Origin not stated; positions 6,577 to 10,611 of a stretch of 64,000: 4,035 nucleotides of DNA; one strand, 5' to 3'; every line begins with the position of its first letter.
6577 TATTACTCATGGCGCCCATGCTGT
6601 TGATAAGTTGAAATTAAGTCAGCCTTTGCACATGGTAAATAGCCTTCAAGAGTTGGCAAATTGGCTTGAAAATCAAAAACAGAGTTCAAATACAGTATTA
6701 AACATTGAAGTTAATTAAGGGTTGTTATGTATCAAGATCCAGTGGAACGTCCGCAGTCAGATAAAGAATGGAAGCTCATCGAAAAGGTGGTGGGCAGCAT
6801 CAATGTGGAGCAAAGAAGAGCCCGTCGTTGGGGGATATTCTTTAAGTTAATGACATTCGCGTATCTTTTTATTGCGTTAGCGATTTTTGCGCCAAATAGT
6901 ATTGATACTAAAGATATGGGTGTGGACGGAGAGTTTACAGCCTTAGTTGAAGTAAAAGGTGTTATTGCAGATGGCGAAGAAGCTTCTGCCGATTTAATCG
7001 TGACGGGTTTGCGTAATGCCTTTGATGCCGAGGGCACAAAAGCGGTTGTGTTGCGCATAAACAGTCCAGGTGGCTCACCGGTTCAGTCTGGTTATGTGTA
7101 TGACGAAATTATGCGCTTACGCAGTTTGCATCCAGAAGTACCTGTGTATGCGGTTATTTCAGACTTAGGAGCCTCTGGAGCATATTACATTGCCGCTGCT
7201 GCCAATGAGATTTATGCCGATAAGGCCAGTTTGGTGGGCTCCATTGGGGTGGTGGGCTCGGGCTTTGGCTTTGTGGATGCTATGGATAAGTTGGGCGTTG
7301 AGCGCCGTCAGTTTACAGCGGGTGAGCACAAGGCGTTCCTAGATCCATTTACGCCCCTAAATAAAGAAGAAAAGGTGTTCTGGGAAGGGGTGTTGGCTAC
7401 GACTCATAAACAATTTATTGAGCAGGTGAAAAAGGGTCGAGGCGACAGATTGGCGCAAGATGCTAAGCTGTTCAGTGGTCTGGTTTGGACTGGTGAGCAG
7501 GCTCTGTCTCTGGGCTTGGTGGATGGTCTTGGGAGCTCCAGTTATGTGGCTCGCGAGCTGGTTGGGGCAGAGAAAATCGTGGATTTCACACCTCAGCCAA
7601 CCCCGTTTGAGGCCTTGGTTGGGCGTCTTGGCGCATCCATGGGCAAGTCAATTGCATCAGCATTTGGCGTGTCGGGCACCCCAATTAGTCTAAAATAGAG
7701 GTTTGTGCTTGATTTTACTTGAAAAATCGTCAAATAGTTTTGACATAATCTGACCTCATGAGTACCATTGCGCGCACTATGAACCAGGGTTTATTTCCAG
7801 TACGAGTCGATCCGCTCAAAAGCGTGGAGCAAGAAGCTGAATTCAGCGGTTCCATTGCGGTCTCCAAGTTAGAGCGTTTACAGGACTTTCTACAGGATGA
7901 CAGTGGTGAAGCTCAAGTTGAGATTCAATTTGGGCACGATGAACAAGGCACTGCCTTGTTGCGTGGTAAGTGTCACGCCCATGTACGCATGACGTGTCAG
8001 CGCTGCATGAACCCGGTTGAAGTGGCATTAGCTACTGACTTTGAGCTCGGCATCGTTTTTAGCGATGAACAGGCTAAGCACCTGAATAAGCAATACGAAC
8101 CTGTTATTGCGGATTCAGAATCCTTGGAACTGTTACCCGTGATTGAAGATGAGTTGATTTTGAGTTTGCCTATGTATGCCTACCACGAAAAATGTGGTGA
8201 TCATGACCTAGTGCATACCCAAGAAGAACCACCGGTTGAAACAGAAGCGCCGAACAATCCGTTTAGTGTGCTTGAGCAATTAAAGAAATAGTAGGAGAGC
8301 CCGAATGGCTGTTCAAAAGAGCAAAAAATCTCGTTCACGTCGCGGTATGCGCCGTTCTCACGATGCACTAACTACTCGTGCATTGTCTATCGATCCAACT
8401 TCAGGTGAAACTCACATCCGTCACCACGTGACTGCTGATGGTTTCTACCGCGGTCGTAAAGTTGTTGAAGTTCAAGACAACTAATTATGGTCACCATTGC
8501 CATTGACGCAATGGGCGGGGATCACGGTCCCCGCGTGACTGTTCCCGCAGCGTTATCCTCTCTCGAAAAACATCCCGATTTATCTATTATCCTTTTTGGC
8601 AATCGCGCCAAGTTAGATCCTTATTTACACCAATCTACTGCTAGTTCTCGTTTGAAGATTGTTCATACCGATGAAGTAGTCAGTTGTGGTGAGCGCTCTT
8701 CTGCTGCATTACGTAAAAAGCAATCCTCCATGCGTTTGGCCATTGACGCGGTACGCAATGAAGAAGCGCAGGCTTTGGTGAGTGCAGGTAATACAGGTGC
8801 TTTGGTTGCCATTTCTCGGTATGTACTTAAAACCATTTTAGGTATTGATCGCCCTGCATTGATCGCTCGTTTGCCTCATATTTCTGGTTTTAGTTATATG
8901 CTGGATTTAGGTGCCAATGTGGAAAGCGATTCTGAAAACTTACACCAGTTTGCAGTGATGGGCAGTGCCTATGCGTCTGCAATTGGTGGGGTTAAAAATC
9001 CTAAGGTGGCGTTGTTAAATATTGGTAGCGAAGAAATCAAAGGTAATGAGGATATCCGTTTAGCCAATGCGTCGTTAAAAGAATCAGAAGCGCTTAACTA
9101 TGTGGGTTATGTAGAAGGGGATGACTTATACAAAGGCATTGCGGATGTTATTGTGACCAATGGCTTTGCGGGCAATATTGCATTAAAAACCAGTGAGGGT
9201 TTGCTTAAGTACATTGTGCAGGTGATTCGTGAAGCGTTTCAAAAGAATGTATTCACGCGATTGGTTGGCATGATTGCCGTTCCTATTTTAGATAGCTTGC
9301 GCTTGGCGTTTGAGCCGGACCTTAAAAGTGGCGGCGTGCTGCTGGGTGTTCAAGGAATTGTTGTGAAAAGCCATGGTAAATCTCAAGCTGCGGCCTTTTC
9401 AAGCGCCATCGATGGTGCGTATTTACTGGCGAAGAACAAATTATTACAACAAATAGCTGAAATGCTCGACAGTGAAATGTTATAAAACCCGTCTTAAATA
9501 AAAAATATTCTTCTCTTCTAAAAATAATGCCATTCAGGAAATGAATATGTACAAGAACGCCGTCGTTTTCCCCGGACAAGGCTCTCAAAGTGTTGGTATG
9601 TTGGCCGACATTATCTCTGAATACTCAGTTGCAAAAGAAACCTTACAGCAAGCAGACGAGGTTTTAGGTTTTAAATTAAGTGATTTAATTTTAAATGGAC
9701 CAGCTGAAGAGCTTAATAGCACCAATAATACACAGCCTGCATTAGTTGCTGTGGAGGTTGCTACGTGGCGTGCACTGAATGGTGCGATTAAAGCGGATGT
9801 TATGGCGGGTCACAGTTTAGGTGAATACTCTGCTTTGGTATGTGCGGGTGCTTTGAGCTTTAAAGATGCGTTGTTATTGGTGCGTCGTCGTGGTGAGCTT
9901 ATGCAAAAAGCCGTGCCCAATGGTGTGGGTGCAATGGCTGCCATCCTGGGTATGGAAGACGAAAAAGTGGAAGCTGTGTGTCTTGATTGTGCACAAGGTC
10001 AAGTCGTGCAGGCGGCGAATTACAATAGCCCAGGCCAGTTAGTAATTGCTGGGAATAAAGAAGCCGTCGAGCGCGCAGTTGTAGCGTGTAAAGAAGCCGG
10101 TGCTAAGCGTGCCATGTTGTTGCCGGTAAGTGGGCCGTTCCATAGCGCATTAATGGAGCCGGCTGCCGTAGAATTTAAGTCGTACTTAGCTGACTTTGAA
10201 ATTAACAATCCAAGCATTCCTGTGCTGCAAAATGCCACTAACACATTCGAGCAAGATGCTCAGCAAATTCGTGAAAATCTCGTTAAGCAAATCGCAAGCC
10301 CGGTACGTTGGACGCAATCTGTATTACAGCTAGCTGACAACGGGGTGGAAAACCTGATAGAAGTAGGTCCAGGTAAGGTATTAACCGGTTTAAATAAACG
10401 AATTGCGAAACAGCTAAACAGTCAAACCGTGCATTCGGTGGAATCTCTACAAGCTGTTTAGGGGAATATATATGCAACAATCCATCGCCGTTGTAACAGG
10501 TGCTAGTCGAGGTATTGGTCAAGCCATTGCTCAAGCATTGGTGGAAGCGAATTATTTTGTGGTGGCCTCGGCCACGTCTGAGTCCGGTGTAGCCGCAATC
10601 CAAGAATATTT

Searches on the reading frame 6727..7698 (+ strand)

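Call 10: search_protein_families(library=pfam, proteins=[window:6727-7698:+], max_evalue=0.001)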
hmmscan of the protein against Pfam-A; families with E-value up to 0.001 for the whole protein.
window:6727-7698:+ (323 aa): 2 families
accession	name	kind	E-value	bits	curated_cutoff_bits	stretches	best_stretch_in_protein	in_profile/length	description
PF01343.23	Peptidase_S49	-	2.2e-34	119.1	24.9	1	137-278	6-147/154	Peptidase family S49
PF25145.1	NfeD1b_N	-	0.00036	20.6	40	1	100-176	27-98/189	NfeD1b, N-terminal domain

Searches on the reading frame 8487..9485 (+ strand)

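Call 10: search_protein_families(library=pfam, proteins=[window:8487-9485:+], max_evalue=0.001)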
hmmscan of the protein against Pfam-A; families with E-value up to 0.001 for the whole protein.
window:8487-9485:+ (332 aa): 1 family
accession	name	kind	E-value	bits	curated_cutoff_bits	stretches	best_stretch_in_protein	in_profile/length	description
PF02504.20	FA_synthesis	-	2.4e-101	339.5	29.1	1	2-319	1-321/324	Fatty acid synthesis protein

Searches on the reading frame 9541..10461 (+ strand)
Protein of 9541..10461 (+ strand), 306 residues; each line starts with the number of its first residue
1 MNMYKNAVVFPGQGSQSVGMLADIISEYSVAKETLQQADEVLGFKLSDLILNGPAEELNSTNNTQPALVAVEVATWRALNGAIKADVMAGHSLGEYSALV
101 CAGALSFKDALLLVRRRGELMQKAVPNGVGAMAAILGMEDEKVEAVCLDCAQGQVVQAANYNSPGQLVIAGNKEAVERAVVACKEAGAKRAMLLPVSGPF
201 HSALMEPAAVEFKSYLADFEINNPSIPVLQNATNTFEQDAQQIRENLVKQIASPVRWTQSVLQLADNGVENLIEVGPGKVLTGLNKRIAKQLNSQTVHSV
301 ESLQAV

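Call 10: search_protein_families(library=pfam, proteins=[window:9541-10461:+], max_evalue=0.001)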
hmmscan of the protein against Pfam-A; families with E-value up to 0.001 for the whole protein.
window:9541-10461:+ (306 aa): 1 family
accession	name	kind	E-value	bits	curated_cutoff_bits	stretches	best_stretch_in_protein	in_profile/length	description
PF00698.26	Acyl_transf_1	-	1.6e-43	149.9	32.7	1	9-293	3-284/319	Acyl transferase domain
